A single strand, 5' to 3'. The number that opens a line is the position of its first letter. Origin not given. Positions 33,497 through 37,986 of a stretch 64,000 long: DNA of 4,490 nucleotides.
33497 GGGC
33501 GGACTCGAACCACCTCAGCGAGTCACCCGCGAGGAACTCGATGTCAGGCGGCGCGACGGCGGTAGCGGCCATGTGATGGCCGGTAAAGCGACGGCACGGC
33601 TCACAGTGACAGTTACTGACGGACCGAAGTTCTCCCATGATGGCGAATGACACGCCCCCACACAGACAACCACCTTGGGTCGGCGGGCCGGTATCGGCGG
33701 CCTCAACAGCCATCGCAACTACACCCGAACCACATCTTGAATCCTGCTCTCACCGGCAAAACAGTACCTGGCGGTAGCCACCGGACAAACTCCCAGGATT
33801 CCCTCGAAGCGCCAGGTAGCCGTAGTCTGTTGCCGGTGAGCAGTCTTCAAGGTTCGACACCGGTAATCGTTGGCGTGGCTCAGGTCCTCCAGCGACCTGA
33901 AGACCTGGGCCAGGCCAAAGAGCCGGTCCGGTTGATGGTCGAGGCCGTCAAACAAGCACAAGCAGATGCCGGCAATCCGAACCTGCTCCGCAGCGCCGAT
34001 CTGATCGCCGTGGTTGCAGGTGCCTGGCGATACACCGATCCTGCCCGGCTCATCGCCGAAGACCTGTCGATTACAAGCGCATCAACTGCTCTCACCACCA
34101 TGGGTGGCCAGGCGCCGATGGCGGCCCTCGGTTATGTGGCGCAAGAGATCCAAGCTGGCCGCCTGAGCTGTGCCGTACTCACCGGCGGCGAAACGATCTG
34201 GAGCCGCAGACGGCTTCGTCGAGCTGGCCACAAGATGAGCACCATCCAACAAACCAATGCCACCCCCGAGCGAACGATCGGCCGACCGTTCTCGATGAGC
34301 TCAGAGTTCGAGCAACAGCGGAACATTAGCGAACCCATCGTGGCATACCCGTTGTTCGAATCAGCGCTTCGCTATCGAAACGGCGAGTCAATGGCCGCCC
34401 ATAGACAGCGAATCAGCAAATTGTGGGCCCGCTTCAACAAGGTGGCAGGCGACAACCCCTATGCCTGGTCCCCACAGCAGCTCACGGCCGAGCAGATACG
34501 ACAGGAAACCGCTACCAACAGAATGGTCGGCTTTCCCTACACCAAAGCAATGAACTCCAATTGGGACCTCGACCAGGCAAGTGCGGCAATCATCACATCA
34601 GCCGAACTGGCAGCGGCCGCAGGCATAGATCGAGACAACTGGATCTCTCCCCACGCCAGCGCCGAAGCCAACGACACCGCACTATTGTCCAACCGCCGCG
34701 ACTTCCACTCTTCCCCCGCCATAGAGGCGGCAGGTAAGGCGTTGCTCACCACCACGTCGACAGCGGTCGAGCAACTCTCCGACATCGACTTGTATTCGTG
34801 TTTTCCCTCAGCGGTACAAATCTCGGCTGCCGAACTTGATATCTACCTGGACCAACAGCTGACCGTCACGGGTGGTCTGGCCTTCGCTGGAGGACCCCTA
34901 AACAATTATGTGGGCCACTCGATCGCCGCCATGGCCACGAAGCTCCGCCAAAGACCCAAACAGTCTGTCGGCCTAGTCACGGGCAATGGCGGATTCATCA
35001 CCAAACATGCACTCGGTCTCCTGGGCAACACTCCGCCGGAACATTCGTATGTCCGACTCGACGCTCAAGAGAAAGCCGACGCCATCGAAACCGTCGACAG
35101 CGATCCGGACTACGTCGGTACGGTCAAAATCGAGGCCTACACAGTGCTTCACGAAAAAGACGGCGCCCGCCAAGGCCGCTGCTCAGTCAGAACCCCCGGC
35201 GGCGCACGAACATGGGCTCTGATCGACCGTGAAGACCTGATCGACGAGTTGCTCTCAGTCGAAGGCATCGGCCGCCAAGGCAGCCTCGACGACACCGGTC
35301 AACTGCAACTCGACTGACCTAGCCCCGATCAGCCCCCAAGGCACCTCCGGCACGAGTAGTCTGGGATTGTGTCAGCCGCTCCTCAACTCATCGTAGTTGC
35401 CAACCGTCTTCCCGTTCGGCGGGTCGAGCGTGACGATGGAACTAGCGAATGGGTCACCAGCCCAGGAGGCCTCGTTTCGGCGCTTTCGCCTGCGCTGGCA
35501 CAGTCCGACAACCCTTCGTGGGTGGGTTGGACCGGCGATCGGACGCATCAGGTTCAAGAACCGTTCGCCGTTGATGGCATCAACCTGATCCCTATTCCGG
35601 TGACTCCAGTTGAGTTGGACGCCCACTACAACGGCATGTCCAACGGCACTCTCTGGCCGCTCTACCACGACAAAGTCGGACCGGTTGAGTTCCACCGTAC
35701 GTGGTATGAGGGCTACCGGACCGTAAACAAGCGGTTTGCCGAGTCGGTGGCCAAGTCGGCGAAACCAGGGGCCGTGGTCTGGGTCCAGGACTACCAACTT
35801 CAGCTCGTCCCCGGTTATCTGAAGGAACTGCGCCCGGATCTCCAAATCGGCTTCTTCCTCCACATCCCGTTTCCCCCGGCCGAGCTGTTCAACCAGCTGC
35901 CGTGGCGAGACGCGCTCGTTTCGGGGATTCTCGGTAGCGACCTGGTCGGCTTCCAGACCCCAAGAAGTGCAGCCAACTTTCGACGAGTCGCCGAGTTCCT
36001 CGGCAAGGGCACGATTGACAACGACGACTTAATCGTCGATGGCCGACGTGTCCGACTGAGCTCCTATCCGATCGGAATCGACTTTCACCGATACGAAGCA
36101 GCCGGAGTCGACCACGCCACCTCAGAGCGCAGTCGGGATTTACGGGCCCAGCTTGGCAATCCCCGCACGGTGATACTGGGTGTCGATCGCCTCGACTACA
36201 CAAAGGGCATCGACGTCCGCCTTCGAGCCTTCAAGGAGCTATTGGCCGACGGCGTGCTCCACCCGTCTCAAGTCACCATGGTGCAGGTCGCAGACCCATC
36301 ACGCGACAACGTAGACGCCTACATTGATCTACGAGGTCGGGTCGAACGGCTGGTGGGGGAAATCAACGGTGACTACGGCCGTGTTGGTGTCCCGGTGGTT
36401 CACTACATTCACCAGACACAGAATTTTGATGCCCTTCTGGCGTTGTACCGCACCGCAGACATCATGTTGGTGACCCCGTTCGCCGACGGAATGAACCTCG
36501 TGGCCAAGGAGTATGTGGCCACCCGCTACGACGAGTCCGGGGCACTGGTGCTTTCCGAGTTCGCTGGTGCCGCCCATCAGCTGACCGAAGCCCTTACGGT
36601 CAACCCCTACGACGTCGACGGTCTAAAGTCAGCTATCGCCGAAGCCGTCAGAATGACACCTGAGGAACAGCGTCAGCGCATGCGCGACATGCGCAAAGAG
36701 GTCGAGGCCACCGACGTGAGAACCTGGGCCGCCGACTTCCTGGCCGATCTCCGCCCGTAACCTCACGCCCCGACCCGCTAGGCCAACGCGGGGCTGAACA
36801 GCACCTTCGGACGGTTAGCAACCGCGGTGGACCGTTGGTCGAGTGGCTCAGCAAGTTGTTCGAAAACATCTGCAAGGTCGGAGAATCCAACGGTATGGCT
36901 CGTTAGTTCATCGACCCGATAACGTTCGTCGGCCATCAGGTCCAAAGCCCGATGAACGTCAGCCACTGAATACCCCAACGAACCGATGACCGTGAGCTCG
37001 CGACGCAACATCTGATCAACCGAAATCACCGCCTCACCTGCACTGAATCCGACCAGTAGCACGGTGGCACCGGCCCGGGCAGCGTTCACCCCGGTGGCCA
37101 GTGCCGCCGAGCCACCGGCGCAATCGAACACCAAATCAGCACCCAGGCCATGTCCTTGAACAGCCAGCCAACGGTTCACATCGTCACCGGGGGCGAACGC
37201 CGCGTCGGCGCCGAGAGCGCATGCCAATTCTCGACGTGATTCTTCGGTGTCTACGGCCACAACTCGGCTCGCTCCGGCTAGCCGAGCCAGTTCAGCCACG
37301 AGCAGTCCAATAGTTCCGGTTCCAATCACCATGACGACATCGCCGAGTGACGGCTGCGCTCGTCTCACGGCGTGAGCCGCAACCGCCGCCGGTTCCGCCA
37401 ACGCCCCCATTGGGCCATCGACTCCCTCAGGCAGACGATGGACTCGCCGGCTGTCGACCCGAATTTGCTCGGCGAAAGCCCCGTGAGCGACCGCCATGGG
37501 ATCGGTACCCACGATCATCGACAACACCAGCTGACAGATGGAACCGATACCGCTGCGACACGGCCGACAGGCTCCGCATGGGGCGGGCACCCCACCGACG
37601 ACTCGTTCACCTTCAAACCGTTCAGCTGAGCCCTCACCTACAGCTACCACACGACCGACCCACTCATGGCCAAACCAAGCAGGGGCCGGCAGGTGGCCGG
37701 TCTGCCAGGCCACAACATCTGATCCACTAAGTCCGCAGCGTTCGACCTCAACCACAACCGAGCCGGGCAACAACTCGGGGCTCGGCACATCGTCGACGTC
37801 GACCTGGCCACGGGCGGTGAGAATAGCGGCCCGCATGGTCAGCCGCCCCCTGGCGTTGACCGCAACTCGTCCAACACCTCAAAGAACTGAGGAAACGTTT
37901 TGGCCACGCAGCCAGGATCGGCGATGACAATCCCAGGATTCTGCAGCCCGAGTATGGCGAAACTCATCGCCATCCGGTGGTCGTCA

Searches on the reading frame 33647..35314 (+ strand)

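Call 77: search_protein_families(library=pfam, proteins=[window:33647-35314:+], max_evalue=0.00001)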
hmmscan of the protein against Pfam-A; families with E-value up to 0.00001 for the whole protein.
window:33647-35314:+ (556 aa): 1 family
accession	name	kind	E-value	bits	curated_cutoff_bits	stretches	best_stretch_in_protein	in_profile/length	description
PF18313.7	TLP1_add_C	-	4.1e-06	27.1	26.1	1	473-551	2-82/83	Thiolase-like protein type 1 additional C-terminal domain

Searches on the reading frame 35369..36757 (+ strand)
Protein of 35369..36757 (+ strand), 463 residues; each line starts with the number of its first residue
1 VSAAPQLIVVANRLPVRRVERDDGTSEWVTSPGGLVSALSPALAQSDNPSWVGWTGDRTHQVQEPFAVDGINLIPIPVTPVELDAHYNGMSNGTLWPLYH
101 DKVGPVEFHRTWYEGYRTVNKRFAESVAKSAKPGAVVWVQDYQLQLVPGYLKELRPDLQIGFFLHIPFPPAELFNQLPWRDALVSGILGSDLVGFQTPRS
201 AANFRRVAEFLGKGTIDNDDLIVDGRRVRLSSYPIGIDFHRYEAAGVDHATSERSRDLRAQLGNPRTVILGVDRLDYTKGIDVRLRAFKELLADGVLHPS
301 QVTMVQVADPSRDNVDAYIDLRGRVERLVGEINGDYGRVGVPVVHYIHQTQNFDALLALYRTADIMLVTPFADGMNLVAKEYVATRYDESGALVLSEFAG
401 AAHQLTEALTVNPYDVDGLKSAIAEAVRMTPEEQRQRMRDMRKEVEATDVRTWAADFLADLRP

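Call 77: search_protein_families(library=pfam, proteins=[window:35369-36757:+], max_evalue=0.00001)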
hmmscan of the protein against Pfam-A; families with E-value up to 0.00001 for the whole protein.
window:35369-36757:+ (463 aa): 1 family
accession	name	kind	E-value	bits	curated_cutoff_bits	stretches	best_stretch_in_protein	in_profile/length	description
PF00982.27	Glyco_transf_20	-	1.9e-137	459.3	32.5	1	6-461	2-471/473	Glycosyltransferase family 20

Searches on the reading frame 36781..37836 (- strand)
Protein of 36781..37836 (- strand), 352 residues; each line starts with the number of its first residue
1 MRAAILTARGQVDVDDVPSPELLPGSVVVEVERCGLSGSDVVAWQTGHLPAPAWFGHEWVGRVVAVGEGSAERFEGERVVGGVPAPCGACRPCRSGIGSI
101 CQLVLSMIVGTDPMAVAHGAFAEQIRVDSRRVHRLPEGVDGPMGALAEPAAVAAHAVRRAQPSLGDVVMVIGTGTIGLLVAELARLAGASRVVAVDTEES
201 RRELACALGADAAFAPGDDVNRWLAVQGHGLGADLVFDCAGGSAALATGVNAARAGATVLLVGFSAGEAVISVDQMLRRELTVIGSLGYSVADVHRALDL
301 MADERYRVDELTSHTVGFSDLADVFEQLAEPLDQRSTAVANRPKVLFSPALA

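Call 77: search_protein_families(library=pfam, proteins=[window:36781-37836:-], max_evalue=0.00001)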
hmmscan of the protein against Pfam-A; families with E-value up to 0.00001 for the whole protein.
window:36781-37836:- (352 aa): 3 families
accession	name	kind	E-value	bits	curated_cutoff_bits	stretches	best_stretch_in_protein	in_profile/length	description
PF00107.32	ADH_zinc_N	-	4.5e-27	95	31.8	1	176-302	2-128/129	Zinc-binding dehydrogenase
PF08240.17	ADH_N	-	1.2e-18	67.6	23.5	1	24-137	2-104/104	Alcohol dehydrogenase GroES-like domain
PF16912.11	Glu_dehyd_C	-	1e-07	32.1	34.9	1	144-327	4-200/211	Glucose dehydrogenase C-terminus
